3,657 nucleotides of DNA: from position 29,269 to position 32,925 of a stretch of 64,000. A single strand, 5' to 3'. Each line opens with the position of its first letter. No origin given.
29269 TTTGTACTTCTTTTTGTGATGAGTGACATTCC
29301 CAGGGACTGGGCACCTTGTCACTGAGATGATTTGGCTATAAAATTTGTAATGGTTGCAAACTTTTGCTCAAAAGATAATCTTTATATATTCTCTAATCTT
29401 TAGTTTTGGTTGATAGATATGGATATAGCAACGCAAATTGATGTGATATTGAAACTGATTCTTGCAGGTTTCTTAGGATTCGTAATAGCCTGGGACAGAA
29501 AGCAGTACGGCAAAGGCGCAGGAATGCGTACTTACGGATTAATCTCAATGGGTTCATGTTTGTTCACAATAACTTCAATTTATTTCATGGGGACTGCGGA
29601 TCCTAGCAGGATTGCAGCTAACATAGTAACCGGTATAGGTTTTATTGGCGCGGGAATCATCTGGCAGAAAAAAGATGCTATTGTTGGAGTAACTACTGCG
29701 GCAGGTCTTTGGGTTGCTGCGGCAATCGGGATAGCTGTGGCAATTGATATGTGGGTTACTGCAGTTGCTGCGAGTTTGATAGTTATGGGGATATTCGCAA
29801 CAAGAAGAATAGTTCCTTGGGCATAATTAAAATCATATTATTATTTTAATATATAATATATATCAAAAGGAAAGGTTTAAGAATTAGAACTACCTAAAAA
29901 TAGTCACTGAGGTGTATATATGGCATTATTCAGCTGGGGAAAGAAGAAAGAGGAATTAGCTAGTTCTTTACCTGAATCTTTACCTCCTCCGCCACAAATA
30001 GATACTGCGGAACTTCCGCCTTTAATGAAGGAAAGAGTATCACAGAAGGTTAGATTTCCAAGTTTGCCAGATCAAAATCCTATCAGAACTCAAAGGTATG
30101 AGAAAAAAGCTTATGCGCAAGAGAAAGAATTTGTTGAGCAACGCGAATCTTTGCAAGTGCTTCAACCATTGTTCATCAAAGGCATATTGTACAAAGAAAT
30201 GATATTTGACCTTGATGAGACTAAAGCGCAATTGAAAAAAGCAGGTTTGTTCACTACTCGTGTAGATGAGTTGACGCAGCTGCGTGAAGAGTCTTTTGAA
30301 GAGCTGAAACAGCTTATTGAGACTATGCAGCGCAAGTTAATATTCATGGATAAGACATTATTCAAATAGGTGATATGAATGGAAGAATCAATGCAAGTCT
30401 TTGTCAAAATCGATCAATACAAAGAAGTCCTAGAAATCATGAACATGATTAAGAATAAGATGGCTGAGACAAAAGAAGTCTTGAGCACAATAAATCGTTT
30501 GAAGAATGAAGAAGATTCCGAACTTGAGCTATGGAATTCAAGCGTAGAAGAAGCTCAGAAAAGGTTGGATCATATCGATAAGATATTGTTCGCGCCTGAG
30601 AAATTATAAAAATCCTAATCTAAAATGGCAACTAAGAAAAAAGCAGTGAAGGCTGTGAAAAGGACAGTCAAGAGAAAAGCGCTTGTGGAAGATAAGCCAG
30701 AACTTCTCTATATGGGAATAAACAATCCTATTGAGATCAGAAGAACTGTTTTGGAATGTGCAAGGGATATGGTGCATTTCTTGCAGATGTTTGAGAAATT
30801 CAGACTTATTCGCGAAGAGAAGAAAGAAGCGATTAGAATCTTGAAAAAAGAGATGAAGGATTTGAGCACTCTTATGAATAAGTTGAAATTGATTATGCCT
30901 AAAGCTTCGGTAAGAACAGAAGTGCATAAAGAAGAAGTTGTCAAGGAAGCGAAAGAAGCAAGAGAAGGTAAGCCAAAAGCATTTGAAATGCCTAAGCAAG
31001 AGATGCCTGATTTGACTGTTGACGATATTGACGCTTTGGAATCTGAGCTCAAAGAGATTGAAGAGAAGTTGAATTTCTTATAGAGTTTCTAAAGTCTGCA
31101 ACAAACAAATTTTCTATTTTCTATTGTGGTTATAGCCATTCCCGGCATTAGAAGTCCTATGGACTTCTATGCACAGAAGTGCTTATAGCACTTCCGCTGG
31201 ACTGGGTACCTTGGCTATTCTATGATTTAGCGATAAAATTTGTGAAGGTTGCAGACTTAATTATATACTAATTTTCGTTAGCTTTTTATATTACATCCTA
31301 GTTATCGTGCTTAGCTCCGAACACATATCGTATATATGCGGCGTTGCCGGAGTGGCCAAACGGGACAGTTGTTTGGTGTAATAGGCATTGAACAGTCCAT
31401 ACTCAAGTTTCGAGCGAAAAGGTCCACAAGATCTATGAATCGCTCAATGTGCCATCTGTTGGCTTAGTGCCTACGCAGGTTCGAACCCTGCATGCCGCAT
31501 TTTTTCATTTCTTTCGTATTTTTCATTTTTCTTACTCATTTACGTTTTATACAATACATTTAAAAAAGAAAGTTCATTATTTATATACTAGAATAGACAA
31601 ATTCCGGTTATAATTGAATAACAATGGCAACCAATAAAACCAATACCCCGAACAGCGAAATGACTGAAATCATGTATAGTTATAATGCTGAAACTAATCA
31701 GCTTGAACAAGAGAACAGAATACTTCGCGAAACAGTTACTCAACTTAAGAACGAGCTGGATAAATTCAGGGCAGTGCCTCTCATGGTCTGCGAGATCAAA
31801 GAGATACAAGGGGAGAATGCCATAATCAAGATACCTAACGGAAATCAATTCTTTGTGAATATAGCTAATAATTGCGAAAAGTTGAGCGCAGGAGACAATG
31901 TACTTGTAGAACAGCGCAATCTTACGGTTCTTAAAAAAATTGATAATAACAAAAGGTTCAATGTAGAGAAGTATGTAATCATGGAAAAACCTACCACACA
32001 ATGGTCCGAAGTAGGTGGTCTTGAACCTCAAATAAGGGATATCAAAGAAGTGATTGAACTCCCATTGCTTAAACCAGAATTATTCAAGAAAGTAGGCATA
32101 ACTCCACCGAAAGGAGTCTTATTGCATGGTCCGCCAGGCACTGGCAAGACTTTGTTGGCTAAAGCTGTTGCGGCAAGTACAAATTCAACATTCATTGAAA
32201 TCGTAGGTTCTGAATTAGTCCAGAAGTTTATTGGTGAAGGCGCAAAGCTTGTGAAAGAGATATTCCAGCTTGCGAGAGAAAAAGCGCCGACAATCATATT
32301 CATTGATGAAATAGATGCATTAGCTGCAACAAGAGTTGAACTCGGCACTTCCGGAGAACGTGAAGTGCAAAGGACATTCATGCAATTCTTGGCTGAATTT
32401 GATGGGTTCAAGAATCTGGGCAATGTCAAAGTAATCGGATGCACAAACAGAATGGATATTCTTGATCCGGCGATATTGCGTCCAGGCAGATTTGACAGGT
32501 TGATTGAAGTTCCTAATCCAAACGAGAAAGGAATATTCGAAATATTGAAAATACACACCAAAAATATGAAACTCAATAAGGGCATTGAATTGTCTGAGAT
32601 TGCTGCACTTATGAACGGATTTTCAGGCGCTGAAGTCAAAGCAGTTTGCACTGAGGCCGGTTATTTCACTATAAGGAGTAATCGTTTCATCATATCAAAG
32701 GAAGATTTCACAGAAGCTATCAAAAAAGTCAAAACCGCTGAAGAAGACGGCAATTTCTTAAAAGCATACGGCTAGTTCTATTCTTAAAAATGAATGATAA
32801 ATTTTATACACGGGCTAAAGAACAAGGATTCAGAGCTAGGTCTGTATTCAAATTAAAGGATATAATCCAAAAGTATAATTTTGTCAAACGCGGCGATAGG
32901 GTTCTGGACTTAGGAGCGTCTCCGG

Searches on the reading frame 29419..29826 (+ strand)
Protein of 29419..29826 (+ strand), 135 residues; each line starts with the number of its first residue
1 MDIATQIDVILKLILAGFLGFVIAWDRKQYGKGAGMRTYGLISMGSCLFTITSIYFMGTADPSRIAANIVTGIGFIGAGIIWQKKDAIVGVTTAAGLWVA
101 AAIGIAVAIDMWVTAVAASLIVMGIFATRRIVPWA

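Call 29: search_protein_families(library=pfam, proteins=[window:29419-29826:+])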
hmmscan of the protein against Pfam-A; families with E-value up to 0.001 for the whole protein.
window:29419-29826:+ (135 aa): 1 family
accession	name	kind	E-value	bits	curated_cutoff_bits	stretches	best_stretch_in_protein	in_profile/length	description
PF02308.21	MgtC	-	2.4e-32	112.3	31.4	1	13-129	1-115/121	MgtC family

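Call 41: find_encoding_contigs(protein=window:29419-29826:+, flank=10000, max_places=10)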
Protein window:29419-29826:+ (135 aa): 5 contigs read that carry it; 4 places shown.
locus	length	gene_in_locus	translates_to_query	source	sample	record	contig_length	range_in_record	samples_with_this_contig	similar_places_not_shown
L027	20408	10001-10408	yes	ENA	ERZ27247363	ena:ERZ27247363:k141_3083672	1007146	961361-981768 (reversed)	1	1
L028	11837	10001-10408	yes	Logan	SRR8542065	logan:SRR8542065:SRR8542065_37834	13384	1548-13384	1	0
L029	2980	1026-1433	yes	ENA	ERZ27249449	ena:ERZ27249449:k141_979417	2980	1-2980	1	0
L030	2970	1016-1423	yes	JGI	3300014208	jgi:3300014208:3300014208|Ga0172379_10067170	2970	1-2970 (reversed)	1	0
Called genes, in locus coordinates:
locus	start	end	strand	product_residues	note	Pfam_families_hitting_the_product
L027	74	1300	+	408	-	PF13191:AAA_16 (weak), PF00004:AAA (weak), PF13401:AAA_22, PF22606:Cdc6-ORC-like_ATPase_lid (weak), PF22703:Cdc6_lid, PF09079:WHD_Cdc6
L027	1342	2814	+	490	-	PF01336:tRNA_anti-codon (weak), PF00149:Metallophos, PF04042:DNA_pol_E_B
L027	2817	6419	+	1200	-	PF03833:PolC_DP2_N, PF24844:PolC_DP2_central, PF24846:PolC_DP2_cat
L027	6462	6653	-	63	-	-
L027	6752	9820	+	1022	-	PF00133:tRNA-synt_1, PF09334:tRNA-synt_1g (faint), PF01921:tRNA-synt_1f (weak), PF08264:Anticodon_1, PF19302:DUF5915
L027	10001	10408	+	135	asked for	PF02308:MgtC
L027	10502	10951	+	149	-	-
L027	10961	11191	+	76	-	-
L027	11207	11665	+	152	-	-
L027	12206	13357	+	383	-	PF07728:AAA_5 (faint), PF13401:AAA_22 (faint), PF13191:AAA_16 (faint), PF00004:AAA, PF17862:AAA_lid_3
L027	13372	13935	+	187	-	PF13489:Methyltransf_23 (weak), PF01728:FtsJ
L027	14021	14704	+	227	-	PF00625:Guanylate_kin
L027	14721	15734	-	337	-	PF18093:Trm5_N, PF25133:TYW2_N_2, PF02475:TRM5-TYW2_MTfase, PF13847:Methyltransf_31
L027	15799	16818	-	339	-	PF00752:XPG_N, PF00867:XPG_I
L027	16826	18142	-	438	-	-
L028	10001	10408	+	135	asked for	PF02308:MgtC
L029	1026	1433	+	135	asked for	PF02308:MgtC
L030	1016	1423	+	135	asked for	PF02308:MgtC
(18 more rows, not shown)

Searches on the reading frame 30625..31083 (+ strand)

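Call 29: search_protein_families(library=pfam, proteins=[window:30625-31083:+])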
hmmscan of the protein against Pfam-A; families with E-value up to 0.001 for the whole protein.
window:30625-31083:+ (152 aa): 0 families

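Call 56: search_protein_families(library=pfam, proteins=[window:30625-31083:+], max_evalue=0.01)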
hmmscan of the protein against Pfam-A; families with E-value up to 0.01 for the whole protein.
window:30625-31083:+ (152 aa): 1 family
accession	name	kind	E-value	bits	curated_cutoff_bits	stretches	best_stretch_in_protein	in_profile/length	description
PF24408.1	wHTH-Calcineurin_assc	-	0.0074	16.6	27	0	126-144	38-56/56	wHTH-Calcineurin_assc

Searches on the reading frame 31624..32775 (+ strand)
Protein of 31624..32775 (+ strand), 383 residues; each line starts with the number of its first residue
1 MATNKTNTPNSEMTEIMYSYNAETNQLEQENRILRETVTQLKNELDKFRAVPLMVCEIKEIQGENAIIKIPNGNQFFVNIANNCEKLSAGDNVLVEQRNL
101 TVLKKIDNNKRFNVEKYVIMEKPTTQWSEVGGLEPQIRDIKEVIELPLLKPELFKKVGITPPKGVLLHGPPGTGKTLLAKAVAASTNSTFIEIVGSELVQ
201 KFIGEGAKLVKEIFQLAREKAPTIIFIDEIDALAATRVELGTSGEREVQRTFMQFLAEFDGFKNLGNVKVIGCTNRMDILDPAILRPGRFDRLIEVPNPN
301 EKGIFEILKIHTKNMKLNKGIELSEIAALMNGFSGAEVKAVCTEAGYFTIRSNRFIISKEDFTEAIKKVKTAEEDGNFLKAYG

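Call 29: search_protein_families(library=pfam, proteins=[window:31624-32775:+])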
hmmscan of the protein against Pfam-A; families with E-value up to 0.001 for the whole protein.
window:31624-32775:+ (383 aa): 12 families
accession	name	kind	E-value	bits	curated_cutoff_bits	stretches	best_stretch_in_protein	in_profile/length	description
PF00004.35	AAA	-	1.7e-44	151.9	21.2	1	165-297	1-130/131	ATPase family associated with various cellular activities (AAA)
PF17862.7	AAA_lid_3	-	4.6e-11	42.5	27.2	1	321-364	2-45/45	AAA+ lid domain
PF13191.12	AAA_16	-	5e-07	30.8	32.6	1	153-189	15-51/167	AAA ATPase domain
PF07728.20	AAA_5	-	1.4e-05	25.5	22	1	164-235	1-81/139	AAA domain (dynein-related subfamily)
PF13401.12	AAA_22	-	2.1e-05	25.3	27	0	165-192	8-38/130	AAA domain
PF07724.20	AAA_2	-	3.1e-05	24.5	27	1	165-256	6-99/166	AAA domain (Cdc48 subfamily)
PF05496.18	RuvB_N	-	4.1e-05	23.8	27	1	164-236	35-99/159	Holliday junction DNA helicase RuvB P-loop domain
PF06745.19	ATPase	-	9.4e-05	22.3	26.6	0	156-180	13-37/231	KaiC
PF06068.19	TIP49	-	0.00033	20.4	23.8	1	163-201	51-91/347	TIP49 P-loop domain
PF20720.3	nSTAND3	-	0.00035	20.7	27.2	0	165-259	20-98/155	Novel STAND NTPase 3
PF16450.11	Prot_ATP_ID_OB_C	-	0.00043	20.5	23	1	55-106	1-55/56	Proteasomal ATPase OB C-terminal domain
PF13173.12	AAA_14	-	0.00091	19.7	27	0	165-233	5-74/129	AAA domain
